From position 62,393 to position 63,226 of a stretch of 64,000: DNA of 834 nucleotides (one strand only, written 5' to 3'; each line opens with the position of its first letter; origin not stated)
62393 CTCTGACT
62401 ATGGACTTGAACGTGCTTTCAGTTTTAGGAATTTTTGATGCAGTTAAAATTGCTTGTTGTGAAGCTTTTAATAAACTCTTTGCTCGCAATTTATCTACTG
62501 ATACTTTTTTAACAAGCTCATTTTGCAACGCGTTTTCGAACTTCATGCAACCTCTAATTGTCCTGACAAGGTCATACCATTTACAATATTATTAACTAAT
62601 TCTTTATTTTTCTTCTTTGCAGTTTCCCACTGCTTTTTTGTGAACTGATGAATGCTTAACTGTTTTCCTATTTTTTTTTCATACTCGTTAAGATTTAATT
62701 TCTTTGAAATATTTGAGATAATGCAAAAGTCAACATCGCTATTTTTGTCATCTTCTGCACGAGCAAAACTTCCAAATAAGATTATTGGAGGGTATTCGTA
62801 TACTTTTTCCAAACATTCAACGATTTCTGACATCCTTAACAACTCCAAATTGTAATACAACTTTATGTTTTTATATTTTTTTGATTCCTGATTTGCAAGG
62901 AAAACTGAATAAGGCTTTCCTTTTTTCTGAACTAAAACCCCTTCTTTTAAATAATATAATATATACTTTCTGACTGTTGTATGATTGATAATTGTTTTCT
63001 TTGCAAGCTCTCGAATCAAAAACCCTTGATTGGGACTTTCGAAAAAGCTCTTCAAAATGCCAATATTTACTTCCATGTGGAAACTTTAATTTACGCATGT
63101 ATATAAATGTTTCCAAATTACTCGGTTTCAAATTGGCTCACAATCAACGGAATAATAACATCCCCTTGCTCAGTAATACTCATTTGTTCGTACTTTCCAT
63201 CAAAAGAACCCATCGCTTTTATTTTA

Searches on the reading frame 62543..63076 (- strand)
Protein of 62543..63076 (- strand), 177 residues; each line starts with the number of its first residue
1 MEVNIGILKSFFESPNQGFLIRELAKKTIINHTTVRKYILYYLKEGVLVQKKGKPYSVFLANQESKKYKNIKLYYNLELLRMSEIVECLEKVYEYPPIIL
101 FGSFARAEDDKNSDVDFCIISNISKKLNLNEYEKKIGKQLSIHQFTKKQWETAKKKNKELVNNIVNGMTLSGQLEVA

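Call 37: find_encoding_contigs(protein=window:62543-63076:-, flank=10000, max_places=2)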
Protein window:62543-63076:- (177 aa): 3 contigs read that carry it; 1 place shown.
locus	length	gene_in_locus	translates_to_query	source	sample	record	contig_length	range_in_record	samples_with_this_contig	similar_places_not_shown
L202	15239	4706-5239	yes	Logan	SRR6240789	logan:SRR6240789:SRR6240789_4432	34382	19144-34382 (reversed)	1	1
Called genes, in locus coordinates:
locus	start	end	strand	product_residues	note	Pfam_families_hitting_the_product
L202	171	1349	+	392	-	PF13433:Peripla_BP_5, PF13458:Peripla_BP_6, PF01094:ANF_receptor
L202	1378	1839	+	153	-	PF13433:Peripla_BP_5, PF13458:Peripla_BP_6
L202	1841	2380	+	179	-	PF13458:Peripla_BP_6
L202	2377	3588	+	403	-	PF13433:Peripla_BP_5, PF13458:Peripla_BP_6, PF01094:ANF_receptor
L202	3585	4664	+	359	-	PF13433:Peripla_BP_5, PF13458:Peripla_BP_6, PF01094:ANF_receptor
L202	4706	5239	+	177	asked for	PF01909:NTP_transf_2, PF18765:Polbeta (weak)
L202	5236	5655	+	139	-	-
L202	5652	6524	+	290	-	PF02653:BPD_transp_2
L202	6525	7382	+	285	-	PF02653:BPD_transp_2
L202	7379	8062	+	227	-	PF13476:AAA_23 (weak), PF02463:SMC_N (faint), PF00005:ABC_tran, PF13304:AAA_21 (faint), PF12399:BCA_ABC_TP_C (weak)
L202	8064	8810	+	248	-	PF13476:AAA_23 (weak), PF13175:AAA_15 (faint), PF00005:ABC_tran, PF02463:SMC_N (faint), PF13555:AAA_29 (weak), PF13304:AAA_21 (faint)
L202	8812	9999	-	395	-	PF03215:Rad17 (weak), PF12775:AAA_7 (weak), PF00004:AAA, PF13401:AAA_22 (faint), PF21960:RCF1-5-like_lid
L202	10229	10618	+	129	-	-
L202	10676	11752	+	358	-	PF13228:DUF4037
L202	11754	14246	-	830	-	PF00133:tRNA-synt_1, PF01921:tRNA-synt_1f (faint), PF01406:tRNA-synt_1e (faint), PF09334:tRNA-synt_1g, PF08264:Anticodon_1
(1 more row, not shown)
